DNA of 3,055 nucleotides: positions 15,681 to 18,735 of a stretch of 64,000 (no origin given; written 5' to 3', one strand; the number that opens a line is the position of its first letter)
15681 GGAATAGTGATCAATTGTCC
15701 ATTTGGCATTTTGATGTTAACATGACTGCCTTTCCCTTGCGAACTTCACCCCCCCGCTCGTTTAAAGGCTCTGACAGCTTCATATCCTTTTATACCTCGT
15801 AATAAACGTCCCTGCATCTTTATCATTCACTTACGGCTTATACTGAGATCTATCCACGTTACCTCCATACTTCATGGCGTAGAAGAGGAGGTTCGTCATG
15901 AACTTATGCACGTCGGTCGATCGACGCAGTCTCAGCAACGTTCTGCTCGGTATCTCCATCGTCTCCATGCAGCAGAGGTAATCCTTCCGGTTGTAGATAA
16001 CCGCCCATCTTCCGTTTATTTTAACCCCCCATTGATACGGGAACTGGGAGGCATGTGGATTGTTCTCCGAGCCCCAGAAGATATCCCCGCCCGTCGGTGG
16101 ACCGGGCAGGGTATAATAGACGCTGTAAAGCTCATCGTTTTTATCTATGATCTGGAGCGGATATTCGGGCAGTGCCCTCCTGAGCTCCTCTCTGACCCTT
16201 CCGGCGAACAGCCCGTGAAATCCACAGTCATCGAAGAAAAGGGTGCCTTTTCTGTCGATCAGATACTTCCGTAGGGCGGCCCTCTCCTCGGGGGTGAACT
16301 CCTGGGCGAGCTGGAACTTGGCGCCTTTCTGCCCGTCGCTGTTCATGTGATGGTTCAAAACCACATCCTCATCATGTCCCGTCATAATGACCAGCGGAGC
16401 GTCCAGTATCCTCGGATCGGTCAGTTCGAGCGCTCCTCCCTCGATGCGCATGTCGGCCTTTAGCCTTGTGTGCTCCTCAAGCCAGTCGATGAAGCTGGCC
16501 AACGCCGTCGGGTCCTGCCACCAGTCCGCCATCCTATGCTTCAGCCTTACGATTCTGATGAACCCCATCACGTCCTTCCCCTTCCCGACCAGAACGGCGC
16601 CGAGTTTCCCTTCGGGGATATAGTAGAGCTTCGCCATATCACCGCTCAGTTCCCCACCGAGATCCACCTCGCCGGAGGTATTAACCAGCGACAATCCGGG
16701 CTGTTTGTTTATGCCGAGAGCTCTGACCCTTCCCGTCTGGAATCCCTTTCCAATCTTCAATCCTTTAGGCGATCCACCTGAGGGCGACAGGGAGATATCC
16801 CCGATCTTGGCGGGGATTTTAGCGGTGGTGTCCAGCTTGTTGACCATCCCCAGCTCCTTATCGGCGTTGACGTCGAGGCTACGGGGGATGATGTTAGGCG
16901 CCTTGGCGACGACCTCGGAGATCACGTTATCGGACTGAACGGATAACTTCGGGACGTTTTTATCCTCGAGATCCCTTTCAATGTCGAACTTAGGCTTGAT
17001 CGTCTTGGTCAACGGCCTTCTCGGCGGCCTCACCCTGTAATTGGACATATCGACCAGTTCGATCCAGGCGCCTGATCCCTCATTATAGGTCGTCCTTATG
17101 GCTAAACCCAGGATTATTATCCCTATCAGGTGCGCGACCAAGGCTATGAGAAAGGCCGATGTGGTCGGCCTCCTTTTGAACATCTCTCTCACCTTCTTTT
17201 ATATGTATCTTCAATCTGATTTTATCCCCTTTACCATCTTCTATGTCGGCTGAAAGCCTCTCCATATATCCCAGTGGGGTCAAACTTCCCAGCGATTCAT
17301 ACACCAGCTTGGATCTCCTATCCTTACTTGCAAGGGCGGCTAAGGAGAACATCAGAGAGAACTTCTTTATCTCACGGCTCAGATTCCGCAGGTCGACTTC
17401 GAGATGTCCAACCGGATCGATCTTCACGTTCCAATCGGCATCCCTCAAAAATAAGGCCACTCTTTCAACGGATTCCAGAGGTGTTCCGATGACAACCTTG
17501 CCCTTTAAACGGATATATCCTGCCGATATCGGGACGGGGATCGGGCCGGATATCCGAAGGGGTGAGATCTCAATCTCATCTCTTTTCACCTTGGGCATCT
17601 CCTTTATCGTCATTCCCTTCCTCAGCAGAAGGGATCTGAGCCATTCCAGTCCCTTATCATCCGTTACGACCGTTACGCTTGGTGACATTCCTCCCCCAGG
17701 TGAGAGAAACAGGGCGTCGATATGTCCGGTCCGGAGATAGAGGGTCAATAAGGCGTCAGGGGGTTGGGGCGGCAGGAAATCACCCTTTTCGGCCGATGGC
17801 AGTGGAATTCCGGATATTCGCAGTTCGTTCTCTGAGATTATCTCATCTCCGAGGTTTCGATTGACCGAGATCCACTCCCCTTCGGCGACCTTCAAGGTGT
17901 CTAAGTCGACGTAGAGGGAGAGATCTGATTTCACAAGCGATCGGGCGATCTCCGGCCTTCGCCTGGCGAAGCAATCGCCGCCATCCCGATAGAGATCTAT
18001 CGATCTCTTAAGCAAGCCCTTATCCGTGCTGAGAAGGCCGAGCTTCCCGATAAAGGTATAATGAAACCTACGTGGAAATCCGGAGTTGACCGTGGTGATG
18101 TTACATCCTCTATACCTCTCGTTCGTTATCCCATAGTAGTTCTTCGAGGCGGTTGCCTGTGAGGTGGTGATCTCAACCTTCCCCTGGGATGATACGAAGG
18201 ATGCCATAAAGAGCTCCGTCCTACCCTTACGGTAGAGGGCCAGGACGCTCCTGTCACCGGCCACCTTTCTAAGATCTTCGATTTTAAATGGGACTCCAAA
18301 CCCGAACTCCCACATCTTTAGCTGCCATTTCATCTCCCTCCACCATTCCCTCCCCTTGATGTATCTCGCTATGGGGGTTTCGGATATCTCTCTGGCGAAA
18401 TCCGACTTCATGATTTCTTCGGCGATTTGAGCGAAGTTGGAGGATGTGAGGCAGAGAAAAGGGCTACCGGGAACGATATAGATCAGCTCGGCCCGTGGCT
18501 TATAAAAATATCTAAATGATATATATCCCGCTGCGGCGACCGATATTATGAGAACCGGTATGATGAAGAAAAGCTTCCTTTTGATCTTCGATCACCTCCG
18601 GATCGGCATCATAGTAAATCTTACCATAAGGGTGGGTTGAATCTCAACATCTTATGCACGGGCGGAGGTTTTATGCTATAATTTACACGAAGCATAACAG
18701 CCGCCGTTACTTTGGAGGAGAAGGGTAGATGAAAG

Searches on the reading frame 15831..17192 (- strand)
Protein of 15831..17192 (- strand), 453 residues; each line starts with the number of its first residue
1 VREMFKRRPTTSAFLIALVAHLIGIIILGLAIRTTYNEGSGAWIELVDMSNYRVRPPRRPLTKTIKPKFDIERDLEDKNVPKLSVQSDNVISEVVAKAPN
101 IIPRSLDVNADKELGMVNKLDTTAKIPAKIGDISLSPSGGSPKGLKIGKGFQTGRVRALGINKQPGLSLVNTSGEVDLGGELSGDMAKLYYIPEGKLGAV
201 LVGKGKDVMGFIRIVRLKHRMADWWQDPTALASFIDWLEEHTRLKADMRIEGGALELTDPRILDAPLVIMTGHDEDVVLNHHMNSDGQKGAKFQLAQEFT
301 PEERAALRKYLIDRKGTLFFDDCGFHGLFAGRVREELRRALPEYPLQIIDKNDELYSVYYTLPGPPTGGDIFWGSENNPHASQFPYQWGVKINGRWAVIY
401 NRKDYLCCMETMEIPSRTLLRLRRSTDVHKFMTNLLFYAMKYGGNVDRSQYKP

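Call 4: search_protein_families(library=pfam, proteins=[window:15831-17192:-], max_evalue=0.01)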
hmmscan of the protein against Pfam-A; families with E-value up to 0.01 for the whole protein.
window:15831-17192:- (453 aa): 1 family
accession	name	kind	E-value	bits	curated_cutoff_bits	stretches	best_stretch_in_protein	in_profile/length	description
PF13709.12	DUF4159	-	2.4e-27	96.2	25.9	2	296-440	62-202/202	Domain of unknown function (DUF4159)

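Call 6: search_protein_families(library=ncbifam, proteins=[window:15831-17192:-], max_evalue=0.01)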
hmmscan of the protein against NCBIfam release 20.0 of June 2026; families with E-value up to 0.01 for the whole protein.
window:15831-17192:- (453 aa): 0 families

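Call 26: find_related_loci(query=A3, collection=genome_contigs, flank=10000)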
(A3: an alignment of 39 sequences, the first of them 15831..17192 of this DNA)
Query A3 (453 aa) in genome_contigs; peptide patterns used: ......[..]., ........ (x = any residue, [..] = any of these).
285 stretches matched a pattern; 264 encode a relative of the query (tblastn E <= 1e-3); the best 80 are kept; 80 distinct loci.
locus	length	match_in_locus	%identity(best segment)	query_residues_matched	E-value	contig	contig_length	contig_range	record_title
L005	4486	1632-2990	96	1-453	0e+0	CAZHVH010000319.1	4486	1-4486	MAG TPA_asm: uncultured bacterium isolate binchicken_co6_520 genome assembly, contig: NODE_26550_length_4486_cov_16.5235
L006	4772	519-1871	71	1-453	0e+0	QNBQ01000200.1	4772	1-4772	MAG: Candidatus Poribacteria bacterium isolate B28_G17 B28_Guay17_scaffold_09436, whole genome shotgun sequence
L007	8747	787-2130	54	4-452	4e-153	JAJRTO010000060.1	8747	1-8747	MAG: Candidatus Poribacteria bacterium isolate Dive96_bin1.70 k141_709670, whole genome shotgun sequence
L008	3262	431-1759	51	6-451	1e-149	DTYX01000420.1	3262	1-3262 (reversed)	MAG TPA_asm: Candidatus Poribacteria bacterium isolate UWMA-0232 k99_1991921, whole genome shotgun sequence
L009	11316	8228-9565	49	3-453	1e-141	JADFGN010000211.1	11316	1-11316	MAG: Candidatus Poribacteria bacterium isolate B30T1B8 B30T1B8_NODE11229, whole genome shotgun sequence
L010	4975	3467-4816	50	4-452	3e-139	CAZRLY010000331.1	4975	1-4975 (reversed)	MAG TPA_asm: uncultured bacterium isolate binchicken_co97_140 genome assembly, contig: NODE_58366_length_4975_cov_5.6373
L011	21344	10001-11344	48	6-452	2e-137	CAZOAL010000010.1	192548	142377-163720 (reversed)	MAG TPA_asm: uncultured bacterium isolate SRP119689_co1_304 genome assembly, contig: NODE_34_length_192548_cov_27.959443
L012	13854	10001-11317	47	10-452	4e-134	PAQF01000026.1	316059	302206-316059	MAG: Candidatus Poribacteria bacterium isolate SP142 166342, whole genome shotgun sequence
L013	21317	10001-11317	47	10-452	1e-132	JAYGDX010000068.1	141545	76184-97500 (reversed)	MAG: Candidatus Poribacteria bacterium isolate OC6_3000m_MAG_233 OC6_3000m_contig_1242746, whole genome shotgun sequence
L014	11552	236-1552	46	10-452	3e-128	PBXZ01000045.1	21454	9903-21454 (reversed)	MAG: Candidatus Poribacteria bacterium isolate NP41 26842, whole genome shotgun sequence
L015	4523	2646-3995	46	1-453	2e-123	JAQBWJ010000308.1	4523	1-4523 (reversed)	MAG: Candidatus Poribacteria bacterium isolate casp150-mb.226 NODE_45313_length_4523_cov_0.047468, whole genome shotgun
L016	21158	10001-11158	50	58-452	3e-118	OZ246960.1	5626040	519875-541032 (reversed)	MAG: Candidatus Poribacteria bacterium isolate 0ebab745-6bcd-42b0-bac1-d05ba6febf80 genome assembly, chromosome: 1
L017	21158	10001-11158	48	58-452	9e-118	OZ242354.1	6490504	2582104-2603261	MAG: Candidatus Poribacteria bacterium isolate 342ba744-3869-4f81-a489-a0f16b16fbc4 genome assembly, chromosome: 1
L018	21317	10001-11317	45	4-452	3e-117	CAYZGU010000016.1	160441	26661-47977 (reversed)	MAG TPA_asm: uncultured bacterium isolate SRP092796_co2_738 genome assembly, contig: k141_2651175, whole genome shotgun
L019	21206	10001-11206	48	43-452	3e-117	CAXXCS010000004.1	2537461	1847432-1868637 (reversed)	MAG: Candidatus Poribacteria bacterium isolate f2072dac-7ec4-414b-ba18-4a473c62d403 genome assembly, contig: contig_4, w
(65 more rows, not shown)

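Call 37: search_protein_families(library=pfam, proteins=[L006:3668-4711:-], max_evalue=0.01)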
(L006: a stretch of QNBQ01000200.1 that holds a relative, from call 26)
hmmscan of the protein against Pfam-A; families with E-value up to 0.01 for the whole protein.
L006:3668-4711:- (347 aa): 0 families

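Call 93: search_protein_families(library=padloc, proteins=[window:15831-17192:-], max_evalue=0.001)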
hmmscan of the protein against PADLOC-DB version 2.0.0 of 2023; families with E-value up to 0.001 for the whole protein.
window:15831-17192:- (453 aa): 0 families

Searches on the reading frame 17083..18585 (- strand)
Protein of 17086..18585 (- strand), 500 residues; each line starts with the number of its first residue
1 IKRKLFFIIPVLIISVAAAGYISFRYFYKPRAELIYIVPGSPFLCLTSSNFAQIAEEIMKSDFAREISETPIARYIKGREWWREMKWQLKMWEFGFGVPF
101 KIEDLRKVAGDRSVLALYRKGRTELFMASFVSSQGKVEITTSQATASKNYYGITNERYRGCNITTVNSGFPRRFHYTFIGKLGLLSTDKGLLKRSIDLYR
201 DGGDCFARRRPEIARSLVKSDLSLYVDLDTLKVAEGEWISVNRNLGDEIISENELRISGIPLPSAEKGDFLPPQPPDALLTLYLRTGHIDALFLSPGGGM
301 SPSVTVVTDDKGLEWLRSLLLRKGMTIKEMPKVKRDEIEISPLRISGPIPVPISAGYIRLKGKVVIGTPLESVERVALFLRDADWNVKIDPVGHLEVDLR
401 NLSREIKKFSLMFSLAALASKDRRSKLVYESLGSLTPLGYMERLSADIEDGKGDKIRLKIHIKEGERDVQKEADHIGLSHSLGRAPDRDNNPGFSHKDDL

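Call 4: search_protein_families(library=pfam, proteins=[window:17083-18411:-], max_evalue=0.01)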
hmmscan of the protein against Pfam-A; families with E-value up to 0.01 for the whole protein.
window:17083-18411:- (442 aa): 0 families

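Call 6: search_protein_families(library=ncbifam, proteins=[window:17083-18411:-], max_evalue=0.01)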
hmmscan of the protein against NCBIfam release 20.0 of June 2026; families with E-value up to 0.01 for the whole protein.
window:17083-18411:- (442 aa): 0 families

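Call 19: find_homologous_proteins(query=window:17086-18585:-)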
Query seq(500 aa) (500 aa): 4 proteins with E <= 0.001 among 8000 candidates.
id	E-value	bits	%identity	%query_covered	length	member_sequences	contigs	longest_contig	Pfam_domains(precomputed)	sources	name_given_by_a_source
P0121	1.7e-294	995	100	88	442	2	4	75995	-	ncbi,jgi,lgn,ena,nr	ncbi:hypothetical protein J7M22_02585 [Candidatus Poribacteria bacterium]|nr:hypothetical protein [C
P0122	5.5e-288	973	87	100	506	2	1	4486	-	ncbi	-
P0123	3.7e-221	753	76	88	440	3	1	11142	-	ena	-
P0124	3.1e-173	595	58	93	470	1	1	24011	-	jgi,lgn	jgi:hypothetical protein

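Call 40: search_protein_representatives(alignment_id=A2)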
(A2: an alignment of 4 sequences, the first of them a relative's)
Query: 4 sequences, 499 profile positions. Proteins with E-value up to 0.001 (for the whole library): 30; up to 1e-10: 24; up to 1e-30: 6. The best 30 are listed.
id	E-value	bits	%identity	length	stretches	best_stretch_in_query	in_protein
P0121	1.5e-276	934.0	-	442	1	60-499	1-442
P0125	3.4e-118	411.7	-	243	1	60-253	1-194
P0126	6.3e-44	166.7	-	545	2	5-230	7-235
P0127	2.8e-36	141.5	-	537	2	34-228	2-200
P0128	1.4e-32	129.2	-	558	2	4-232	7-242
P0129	8.8e-31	123.3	-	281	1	5-207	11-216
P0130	1.2e-29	119.6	-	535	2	25-211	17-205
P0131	1.8e-29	119.0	-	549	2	5-230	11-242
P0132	3.8e-25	104.8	-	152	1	5-146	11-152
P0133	5.6e-25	104.2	-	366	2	4-227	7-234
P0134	2.0e-23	99.1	-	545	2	6-228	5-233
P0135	2.0e-20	89.2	-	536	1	2-227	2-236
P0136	1.1e-19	86.7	-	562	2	9-240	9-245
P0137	1.6e-19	86.2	-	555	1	2-227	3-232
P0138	3.3e-18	81.9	-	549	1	7-228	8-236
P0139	4.6e-18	81.4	-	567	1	16-229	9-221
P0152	6.5e-05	38.0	-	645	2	9-201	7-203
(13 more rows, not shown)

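Call 41: search_protein_families(library=pfam, proteins=[P0122, P0126, P0127, P0128, P0130, P0131, P0134, P0136, P0139, P0152], max_evalue=1)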
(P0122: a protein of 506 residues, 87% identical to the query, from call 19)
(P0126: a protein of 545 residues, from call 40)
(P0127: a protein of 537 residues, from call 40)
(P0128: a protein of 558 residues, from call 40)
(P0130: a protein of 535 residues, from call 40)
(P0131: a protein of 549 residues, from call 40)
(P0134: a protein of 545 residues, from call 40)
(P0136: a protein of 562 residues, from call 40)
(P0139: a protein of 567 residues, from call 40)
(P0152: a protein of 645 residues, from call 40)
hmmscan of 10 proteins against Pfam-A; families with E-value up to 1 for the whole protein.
P0122 (506 aa): 0 families

P0126 (545 aa): 2 families
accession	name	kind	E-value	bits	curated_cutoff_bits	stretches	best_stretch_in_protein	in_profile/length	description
PF11832.13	DUF3352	-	9.4e-06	24.9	26.8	1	122-241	119-241/536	Protein of unknown function (DUF3352)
PF09994.14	T6SS_Tle1-like_cat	-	0.15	11.8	27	1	140-216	70-149/287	T6SS, Phospholipase effector Tle1-like, catalytic domain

P0127 (537 aa): 1 family
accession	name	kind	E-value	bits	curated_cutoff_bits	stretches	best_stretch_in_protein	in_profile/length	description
PF11832.13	DUF3352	-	7.2e-11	41.8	26.8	2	318-428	93-201/536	Protein of unknown function (DUF3352)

P0128 (558 aa): 2 families
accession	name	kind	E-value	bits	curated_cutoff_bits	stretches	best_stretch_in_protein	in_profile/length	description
PF11832.13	DUF3352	-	1.7e-09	37.3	26.8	2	337-466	96-219/536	Protein of unknown function (DUF3352)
PF12911.12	OppC_N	-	0.12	12.7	23.9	1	3-27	8-32/53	N-terminal TM domain of oligopeptide transport permease C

P0130 (535 aa): 0 families

P0131 (549 aa): 0 families

P0134 (545 aa): 1 family
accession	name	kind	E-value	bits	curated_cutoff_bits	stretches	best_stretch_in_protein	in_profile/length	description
PF11832.13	DUF3352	-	5.2e-15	55.5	26.8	2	340-511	98-264/536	Protein of unknown function (DUF3352)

P0136 (562 aa): 3 families
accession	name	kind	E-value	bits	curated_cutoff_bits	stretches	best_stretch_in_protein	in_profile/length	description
PF11832.13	DUF3352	-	1.7e-14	53.8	26.8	2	345-492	94-239/536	Protein of unknown function (DUF3352)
PF16842.11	RRM_occluded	-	0.14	12.5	30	1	384-420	36-72/79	Occluded RNA-recognition motif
PF11337.13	DUF3139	-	0.42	11.7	27.3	0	2-66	2-54/83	Protein of unknown function (DUF3139)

P0139 (567 aa): 1 family
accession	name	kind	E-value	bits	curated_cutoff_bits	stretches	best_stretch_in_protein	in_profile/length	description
PF11832.13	DUF3352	-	8.8e-10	38.2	26.8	1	363-510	104-244/536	Protein of unknown function (DUF3352)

P0152 (645 aa): 1 family
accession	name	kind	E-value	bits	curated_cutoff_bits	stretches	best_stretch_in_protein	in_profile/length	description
PF06144.19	DNA_pol3_delta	-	0.15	12.5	21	1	533-595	12-74/124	DNA polymerase III, delta subunit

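Call 42: find_encoding_contigs(protein=P0126, flank=8000, max_places=3)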
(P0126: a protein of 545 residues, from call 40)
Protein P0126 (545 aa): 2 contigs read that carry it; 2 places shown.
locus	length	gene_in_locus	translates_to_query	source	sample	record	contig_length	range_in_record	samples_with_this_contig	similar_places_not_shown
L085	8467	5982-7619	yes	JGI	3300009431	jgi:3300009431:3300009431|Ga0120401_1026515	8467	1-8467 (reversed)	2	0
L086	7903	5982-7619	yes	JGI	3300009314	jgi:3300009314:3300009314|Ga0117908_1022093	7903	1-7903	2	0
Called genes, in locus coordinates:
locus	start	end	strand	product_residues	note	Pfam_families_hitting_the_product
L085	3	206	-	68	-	?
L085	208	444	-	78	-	-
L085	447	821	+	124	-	-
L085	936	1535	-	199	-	PF06114:Peptidase_M78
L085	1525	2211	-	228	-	-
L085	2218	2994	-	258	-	PF04542:Sigma70_r2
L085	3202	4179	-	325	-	PF08461:WHD_RNase_R, PF01995:NRD1_2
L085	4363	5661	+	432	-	PF05048:NosD (faint), PF13229:Beta_helix (faint)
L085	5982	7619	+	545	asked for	PF11832:DUF3352 (faint)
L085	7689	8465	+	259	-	?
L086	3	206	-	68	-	?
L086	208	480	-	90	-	-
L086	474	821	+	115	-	-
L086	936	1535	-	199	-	PF06114:Peptidase_M78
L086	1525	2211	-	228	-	-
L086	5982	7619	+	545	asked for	PF11832:DUF3352 (faint)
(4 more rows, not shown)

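Call 63: predict_structure(alignment_id=A5)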
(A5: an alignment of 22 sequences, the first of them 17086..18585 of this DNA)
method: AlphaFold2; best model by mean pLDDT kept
length: 500 residues; sequences in the alignment: 22
mean_pLDDT: 79.1   pTM: 0.69
mean pLDDT of the five models: 79.1, 76.8, 75.6, 73.3, 73.1
residues with pLDDT >= 90: 115; 70-90: 289; 50-70: 64; < 50: 32
segments of 3 or more residues with pLDDT < 50: 469-500
pLDDT, mean of each block of 10 residues (from residue 1): 80 87 64 84 92 83 79 82 79 70 79 90 89 80 63 85 80 84 91 94 90 86 92 88 82 82 61 86 78 83 87 90 89 86 83 89 90 89 78 82 80 74 76 71 78 72 64 42 34 32
secondary structure, 60 per line:
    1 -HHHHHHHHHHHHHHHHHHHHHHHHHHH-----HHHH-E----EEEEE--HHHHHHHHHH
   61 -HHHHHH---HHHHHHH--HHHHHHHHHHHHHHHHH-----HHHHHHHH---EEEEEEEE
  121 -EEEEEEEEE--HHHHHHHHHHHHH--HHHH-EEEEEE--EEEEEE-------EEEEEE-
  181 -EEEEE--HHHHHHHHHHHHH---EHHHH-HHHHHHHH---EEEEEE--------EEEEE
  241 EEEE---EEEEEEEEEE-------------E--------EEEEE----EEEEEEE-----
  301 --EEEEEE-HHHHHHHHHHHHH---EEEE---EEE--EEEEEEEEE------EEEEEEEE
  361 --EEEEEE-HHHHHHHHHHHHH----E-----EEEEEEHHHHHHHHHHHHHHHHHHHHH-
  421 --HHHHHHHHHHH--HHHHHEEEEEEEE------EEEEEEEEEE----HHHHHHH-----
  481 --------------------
elements in order: H2-28 H34-37 E44-48 H51-60 H62-67 H71-77 H80-96 H102-109 E113-120 E122-130 H133-145 H148-151 E153-158 E161-166 E174-179 E182-186 H189-201 H206-209 H211-218 E222-227 E236-244 E248-257 E280-284 E289-295 E303-308 H310-322 E326-329 E333-335 E338-346 E353-360 E363-368 H370-382 E393-398 H399-419 H423-433 H436-440 E441-448 E455-464 H469-475

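Call 74: search_solved_structures(query=A5, max_evalue=10, show_alignments=2)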
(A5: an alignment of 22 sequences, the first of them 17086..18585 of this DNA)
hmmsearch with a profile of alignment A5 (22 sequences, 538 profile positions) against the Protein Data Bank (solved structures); distinct sequences matched with E-value up to 10: 6.
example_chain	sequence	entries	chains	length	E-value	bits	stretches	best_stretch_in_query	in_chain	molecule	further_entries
4yqx_H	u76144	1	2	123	0.045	15.7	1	255-315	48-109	JES6-1 VH domain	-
8iuf_4E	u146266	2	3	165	0.77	11.6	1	56-93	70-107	COXEG5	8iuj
6mdm_H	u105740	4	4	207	1.1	11.1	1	445-524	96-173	Synaptosomal-associated protein 25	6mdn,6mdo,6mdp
9ojz_I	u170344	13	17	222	1.1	11.1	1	444-524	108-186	Synaptosomal-associated protein 25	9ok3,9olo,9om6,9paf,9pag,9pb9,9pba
3j96_M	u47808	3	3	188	1.1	11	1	445-524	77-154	Synaptosomal-associated protein 25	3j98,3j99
3j97_M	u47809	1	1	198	1.2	10.9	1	445-524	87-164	Synaptosomal-associated protein 25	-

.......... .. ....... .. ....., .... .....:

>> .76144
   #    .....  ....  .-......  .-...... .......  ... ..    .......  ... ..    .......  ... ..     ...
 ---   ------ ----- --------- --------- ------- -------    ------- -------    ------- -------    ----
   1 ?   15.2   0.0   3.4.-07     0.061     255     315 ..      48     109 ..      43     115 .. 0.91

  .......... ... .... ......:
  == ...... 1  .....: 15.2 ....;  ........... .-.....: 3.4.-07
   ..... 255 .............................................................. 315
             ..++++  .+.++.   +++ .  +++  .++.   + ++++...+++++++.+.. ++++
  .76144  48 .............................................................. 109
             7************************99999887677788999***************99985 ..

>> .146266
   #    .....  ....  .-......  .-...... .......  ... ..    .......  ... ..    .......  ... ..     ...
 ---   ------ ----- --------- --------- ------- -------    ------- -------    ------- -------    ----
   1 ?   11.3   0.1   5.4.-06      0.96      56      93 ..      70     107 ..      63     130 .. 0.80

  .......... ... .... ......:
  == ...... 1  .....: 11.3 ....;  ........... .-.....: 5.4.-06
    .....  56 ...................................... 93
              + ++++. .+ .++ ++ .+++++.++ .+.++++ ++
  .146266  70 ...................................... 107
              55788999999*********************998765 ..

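Call 93: search_protein_families(library=padloc, proteins=[window:17086-18585:-], max_evalue=0.001)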
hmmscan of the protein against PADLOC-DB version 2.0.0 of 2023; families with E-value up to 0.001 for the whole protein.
window:17086-18585:- (500 aa): 0 families
